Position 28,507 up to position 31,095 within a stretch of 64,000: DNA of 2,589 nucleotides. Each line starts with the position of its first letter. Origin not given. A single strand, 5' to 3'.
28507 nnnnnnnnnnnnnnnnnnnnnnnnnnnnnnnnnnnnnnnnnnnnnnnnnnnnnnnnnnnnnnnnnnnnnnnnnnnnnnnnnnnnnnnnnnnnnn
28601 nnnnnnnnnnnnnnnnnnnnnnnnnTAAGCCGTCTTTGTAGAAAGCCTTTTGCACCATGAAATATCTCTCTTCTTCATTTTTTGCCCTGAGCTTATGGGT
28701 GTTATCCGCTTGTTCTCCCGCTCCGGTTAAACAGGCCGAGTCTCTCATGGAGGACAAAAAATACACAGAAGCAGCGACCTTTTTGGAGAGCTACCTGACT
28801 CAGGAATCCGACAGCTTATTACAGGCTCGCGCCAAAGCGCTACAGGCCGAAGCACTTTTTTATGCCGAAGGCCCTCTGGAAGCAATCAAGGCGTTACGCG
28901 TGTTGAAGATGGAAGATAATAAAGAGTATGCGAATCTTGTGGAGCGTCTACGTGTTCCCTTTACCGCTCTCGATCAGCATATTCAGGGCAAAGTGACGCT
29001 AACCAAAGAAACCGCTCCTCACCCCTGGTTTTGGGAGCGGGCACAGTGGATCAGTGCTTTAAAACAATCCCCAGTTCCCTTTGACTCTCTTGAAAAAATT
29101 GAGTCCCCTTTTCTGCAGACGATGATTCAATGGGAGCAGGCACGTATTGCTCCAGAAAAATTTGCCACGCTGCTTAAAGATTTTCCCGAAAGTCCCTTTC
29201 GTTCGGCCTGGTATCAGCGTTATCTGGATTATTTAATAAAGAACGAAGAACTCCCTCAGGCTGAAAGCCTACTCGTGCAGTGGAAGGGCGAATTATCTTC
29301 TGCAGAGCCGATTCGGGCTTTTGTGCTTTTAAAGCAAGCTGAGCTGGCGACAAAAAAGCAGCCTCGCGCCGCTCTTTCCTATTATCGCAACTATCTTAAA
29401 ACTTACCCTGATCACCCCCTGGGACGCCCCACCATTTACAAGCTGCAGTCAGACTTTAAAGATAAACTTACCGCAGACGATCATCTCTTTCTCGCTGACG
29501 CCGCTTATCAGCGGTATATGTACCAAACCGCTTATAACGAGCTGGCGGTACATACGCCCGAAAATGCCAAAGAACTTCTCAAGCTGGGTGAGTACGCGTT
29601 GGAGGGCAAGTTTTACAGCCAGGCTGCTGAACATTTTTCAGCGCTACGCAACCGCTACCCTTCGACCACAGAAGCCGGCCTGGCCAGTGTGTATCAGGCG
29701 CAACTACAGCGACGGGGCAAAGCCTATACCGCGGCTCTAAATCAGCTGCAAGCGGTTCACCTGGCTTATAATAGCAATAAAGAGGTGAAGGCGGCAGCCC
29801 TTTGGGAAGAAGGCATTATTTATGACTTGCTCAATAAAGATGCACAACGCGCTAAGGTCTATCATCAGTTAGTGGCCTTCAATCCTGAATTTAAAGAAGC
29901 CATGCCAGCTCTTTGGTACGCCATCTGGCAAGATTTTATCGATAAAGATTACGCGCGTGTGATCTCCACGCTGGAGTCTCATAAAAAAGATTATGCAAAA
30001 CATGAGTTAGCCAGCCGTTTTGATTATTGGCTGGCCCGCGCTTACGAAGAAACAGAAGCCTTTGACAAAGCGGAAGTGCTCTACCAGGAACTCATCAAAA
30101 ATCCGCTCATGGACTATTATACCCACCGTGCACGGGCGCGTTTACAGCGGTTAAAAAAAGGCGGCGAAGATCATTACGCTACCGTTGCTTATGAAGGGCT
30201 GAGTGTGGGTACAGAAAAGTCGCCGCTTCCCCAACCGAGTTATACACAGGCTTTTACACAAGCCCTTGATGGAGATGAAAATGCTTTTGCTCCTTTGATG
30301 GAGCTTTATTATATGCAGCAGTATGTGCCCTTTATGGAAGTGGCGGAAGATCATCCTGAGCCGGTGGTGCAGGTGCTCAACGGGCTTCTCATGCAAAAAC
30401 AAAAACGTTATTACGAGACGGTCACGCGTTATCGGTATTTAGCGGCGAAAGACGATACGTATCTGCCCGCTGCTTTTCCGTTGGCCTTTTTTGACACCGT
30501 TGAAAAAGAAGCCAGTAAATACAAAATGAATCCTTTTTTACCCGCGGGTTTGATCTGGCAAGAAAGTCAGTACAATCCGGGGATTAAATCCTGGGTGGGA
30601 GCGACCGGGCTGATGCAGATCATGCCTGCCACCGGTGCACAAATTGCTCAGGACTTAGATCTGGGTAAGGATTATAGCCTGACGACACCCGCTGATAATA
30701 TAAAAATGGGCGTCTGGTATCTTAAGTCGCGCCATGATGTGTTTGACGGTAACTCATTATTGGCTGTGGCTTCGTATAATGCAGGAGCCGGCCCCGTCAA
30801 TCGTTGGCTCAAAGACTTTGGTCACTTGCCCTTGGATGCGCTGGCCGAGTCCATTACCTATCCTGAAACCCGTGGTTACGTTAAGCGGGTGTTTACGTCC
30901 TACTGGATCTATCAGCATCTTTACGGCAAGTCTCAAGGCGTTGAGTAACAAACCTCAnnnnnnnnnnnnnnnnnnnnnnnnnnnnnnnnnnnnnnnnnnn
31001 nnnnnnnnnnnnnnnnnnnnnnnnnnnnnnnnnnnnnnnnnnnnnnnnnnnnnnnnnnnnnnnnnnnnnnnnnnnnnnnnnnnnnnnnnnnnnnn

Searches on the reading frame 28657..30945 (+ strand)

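Call 39: search_protein_families(library=pfam, proteins=[window:28657-30945:+], max_evalue=0.001)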
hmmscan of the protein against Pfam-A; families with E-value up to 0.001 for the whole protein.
window:28657-30945:+ (763 aa): 3 families
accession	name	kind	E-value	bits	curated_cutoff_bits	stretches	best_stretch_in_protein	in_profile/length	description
PF01464.25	SLT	-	8.9e-29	99.9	21.3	1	615-722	3-109/117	Transglycosylase SLT domain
PF13174.12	TPR_6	-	5.5e-05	24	26.3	0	223-253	2-33/33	Tetratricopeptide repeat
PF13428.12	TPR_14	-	0.00066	20.6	23.5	0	457-487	5-37/44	Tetratricopeptide repeat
